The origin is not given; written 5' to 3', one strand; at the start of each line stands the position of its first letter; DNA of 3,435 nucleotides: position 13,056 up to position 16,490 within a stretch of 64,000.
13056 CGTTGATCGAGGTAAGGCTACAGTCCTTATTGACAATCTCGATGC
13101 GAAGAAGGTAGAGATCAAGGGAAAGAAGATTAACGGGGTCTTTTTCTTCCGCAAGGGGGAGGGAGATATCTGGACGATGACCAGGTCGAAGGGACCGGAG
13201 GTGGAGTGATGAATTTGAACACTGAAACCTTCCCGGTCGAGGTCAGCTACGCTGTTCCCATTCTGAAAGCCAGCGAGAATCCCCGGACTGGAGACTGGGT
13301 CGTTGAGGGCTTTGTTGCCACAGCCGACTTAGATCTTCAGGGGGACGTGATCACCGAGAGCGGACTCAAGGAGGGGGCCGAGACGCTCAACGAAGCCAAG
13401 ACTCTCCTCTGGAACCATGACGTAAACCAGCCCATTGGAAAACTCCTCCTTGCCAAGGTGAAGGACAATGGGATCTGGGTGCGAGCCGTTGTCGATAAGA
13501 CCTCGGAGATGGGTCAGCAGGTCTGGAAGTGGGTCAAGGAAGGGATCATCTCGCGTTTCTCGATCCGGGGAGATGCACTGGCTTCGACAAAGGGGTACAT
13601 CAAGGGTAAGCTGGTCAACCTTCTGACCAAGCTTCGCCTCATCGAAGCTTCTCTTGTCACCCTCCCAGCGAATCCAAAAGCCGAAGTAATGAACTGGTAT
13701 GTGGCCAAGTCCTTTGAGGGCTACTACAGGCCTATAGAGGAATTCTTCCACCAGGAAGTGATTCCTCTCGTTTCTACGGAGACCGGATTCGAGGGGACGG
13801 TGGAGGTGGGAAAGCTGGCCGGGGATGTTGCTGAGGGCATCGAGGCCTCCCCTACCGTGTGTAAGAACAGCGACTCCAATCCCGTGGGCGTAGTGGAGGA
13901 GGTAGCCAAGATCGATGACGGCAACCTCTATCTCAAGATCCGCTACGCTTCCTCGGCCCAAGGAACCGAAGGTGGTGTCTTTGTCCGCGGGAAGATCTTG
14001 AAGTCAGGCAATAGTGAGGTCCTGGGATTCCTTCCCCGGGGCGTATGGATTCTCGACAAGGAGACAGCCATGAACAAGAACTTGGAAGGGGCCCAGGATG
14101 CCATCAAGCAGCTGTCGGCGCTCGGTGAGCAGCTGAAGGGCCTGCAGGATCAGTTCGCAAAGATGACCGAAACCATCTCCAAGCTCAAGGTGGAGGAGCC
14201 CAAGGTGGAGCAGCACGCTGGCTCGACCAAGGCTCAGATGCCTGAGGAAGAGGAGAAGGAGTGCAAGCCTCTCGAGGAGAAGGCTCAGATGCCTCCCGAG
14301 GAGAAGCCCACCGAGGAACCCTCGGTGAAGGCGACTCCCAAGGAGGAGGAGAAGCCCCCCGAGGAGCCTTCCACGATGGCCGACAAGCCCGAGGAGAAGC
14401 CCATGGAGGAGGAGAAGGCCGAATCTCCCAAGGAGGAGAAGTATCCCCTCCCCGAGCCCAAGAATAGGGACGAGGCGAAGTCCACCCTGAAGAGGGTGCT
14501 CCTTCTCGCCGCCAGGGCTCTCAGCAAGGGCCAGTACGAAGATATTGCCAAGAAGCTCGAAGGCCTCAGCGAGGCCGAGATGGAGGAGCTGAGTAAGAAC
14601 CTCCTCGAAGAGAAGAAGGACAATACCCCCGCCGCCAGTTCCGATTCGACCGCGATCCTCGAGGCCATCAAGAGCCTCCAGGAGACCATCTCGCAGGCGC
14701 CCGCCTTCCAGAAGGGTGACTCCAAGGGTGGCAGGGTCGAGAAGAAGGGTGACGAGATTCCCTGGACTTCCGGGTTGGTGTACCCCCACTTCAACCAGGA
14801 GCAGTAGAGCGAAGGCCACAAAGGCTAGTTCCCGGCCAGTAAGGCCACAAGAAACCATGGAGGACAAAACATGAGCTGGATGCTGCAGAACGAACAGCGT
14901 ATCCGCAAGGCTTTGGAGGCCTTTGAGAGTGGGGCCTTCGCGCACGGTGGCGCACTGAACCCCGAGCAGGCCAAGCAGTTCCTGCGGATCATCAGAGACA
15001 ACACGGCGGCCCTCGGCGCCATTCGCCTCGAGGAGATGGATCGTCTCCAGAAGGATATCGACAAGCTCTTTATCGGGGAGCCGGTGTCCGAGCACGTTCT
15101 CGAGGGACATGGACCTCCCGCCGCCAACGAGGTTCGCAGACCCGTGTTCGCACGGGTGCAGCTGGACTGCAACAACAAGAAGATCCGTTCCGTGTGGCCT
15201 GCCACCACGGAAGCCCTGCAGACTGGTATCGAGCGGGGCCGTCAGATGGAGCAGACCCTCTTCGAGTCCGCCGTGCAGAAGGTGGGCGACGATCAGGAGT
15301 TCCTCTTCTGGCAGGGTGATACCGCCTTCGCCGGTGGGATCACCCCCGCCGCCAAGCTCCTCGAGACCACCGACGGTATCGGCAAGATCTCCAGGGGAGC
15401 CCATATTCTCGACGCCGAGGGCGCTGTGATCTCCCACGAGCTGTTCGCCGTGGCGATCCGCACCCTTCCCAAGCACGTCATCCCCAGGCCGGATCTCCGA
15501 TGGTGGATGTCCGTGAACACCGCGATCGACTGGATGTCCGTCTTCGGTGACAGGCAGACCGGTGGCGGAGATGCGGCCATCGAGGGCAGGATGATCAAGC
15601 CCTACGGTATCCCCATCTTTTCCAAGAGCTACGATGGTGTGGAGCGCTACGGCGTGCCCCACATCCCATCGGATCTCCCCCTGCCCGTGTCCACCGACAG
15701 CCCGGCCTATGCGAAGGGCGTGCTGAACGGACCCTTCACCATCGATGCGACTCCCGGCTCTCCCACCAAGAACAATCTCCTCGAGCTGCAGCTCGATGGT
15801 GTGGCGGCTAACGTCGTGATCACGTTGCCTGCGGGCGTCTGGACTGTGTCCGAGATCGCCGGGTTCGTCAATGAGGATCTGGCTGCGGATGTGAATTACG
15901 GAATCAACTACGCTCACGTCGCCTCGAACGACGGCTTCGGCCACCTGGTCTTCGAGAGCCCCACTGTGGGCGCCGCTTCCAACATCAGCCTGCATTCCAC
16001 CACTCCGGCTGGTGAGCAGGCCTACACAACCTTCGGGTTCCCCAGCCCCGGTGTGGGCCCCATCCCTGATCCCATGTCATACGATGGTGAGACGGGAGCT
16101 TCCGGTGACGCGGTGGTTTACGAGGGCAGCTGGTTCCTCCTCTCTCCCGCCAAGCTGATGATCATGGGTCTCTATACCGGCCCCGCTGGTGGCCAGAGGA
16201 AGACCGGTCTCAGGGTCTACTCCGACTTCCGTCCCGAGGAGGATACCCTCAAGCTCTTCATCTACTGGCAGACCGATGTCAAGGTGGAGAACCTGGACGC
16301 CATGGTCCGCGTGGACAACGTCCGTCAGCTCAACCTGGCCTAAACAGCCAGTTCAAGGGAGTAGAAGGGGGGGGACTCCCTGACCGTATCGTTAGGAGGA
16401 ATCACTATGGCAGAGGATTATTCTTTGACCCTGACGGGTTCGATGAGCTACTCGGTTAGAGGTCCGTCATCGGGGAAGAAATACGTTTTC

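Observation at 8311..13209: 1632-aa end-healing and sealing polyprotein in the head module: candidate virion-delivered repair/anti-defence system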

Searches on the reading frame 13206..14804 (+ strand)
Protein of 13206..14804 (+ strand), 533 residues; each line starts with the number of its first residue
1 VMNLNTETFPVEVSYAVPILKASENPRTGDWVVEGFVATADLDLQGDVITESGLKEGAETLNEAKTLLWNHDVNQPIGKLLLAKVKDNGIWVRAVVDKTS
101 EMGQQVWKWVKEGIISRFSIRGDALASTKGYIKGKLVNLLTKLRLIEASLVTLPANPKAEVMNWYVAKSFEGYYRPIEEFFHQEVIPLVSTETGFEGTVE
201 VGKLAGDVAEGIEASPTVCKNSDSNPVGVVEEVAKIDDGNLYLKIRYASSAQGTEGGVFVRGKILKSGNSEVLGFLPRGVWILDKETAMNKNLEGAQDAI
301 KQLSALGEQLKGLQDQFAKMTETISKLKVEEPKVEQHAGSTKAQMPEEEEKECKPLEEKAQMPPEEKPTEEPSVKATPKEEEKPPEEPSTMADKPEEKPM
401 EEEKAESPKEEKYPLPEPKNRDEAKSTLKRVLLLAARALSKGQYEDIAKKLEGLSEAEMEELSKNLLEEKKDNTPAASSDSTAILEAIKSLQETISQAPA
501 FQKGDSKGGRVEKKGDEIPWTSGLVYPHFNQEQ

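Call 7: search_protein_families(library=pfam, proteins=[window:13206-14804:+], max_evalue=0.01)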
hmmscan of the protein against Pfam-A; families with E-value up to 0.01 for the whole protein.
window:13206-14804:+ (533 aa): 1 family
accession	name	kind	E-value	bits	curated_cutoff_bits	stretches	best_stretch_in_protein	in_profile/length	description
PF04586.22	Peptidase_S78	-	3e-10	40.9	21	1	58-162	43-153/165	Caudovirus prohead serine protease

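Call 17: search_protein_families(library=phrogs, proteins=[window:13206-14804:+], max_evalue=0.001)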
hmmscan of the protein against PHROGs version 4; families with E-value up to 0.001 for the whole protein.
window:13206-14804:+ (533 aa): 9 families
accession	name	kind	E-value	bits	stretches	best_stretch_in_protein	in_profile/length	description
phrog_80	-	head and packaging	1.3e-18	68.5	1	22-162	228-376/607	head maturation protease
phrog_617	-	head and packaging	9.2e-15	55.5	1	32-161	27-158/626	major head protein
phrog_3244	-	head and packaging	6.3e-13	50.1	1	65-162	71-178/326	head maturation protease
phrog_11321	-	unknown function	2.8e-08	34.6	1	67-159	35-134/327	-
phrog_3270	-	head and packaging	3.3e-07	30.3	1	34-170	8-135/603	head maturation protease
phrog_9427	-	head and packaging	7.1e-07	29.7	1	17-163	19-167/453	head maturation protease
phrog_2263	-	head and packaging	1.6e-05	25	1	66-162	76-174/551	major head protein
phrog_32465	-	head and packaging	0.00012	21.9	1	28-158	60-210/544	head maturation protease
phrog_13361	-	unknown function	0.00042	21.2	1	30-112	19-96/132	-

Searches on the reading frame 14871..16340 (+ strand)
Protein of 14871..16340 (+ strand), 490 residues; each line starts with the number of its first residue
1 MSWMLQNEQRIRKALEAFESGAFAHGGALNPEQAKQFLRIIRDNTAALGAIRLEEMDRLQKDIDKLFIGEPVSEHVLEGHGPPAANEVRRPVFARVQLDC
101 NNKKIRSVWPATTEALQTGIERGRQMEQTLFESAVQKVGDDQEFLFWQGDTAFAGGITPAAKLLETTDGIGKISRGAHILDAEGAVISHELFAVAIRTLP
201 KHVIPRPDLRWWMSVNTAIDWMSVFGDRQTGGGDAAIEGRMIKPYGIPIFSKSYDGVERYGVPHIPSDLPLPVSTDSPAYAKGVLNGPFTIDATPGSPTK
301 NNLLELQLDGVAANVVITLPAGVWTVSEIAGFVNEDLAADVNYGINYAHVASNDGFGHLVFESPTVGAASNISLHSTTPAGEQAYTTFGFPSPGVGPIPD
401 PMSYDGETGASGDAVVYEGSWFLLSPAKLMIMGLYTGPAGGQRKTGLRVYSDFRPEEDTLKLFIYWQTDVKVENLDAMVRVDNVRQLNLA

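Call 7: search_protein_families(library=pfam, proteins=[window:14871-16340:+], max_evalue=0.01)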
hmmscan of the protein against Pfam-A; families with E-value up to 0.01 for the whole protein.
window:14871-16340:+ (490 aa): 0 families

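Call 17: search_protein_families(library=phrogs, proteins=[window:14871-16340:+], max_evalue=0.001)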
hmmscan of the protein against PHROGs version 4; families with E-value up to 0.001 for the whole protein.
window:14871-16340:+ (490 aa): 1 family
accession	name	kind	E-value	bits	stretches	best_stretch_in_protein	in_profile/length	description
phrog_1623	-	head and packaging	3.4e-40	139.3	1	4-249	2-238/305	virion structural protein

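Call 85: search_dna_similar(query=window:14871-16340:+, collection=phages, mode=protein, max_rows=15)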
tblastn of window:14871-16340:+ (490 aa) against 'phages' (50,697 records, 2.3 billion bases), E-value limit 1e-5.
Records with a match: 174; places in all: 174; records where one place covers at least 80% of the query: 0.
Best place of each record, by identity: <60% 174.
By first word of the organism name: Streptomyces 127; Pseudomonas 12; Clostridium 10; Bacillus 7; Vibrio 7; Rhodobacter 5; Stenotrophomonas 2; Rhizobium 2; Aeromonas 1; Bacteriophage 1.
By host as written in the record: Streptomyces griseus ATCC 10137 52; Streptomyces lividans JI 1326 29; Streptomyces viridochromogenes DSM40736 12; Streptomyces sanglieri UNT16F27A 9; Clostridium perfringens 7; Streptomyces griseofuscus ATCC 23916 7; Streptomyces mirabilis NRRL B-2400 7; - 6; and 27 more.
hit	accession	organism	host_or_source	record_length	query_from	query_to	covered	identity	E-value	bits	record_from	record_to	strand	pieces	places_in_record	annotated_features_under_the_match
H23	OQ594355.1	Aeromonas phage HJ05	Aeromonas hydrophila AH10 (CCTCC ...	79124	24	339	64%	24.1%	5e-7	59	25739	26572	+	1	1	hypothetical protein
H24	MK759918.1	Bacillus phage vB_BtS_B83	Bacillus thuringiensis VKM B-83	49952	1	249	51%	30.0%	2e-20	101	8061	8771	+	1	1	major casid protein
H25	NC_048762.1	Bacillus phage vB_BtS_B83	Bacillus thuringiensis VKM B-83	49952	1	249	51%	30.0%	2e-20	101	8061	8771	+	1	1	virion structural protein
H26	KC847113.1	Bacillus phage PBP180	Bacillus pumilus strain CCTCC AB94180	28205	5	249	50%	29.3%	4e-20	100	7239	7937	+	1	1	defective phage PBP180 | capsid protein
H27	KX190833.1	Bacillus phage vB_BtS_BMBtp14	Bacillus thuringiensis BGSC 4AJ1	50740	1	249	51%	28.4%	2e-16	89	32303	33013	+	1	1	capsid protein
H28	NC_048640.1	Bacillus phage vB_BtS_BMBtp14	Bacillus thuringiensis BGSC 4AJ1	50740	1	249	51%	28.4%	2e-16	89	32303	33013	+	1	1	virion structural protein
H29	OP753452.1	Clostridium phage D1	Clostridium perfringens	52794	10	249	49%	29.3%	4e-17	91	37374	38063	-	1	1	XkdG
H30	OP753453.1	Clostridium phage E1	Clostridium perfringens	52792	10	249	49%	29.3%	4e-17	91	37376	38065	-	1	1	XkdG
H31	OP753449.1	Clostridium phage A2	Clostridium perfringens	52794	10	249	49%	29.3%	4e-17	91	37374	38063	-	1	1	XkdG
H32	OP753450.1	Clostridium phage C2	Clostridium perfringens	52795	10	249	49%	29.3%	4e-17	91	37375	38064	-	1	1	XkdG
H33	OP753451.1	Clostridium phage H1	Clostridium perfringens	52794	10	249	49%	29.3%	4e-17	91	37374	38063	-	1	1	XkdG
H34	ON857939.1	Pseudomonas phage vB_PaeS_FBPa45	Pseudomonas sp.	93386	26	276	51%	27.9%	8e-12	74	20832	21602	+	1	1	hypothetical protein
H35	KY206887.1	Clostridium phage Clo-PEP-1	Clostridium perfringens i-1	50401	10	249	49%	28.9%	6e-18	93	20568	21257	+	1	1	major capsid protein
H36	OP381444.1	Clostridium phage P21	Clostridium perfringens ZWCP 21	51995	10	249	49%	28.9%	6e-18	93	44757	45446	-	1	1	xkdG: phage-like element PBSX protein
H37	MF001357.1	Clostridium phage CP3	Clostridium perfringens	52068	10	249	49%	28.9%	6e-18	93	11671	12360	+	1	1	hypothetical protein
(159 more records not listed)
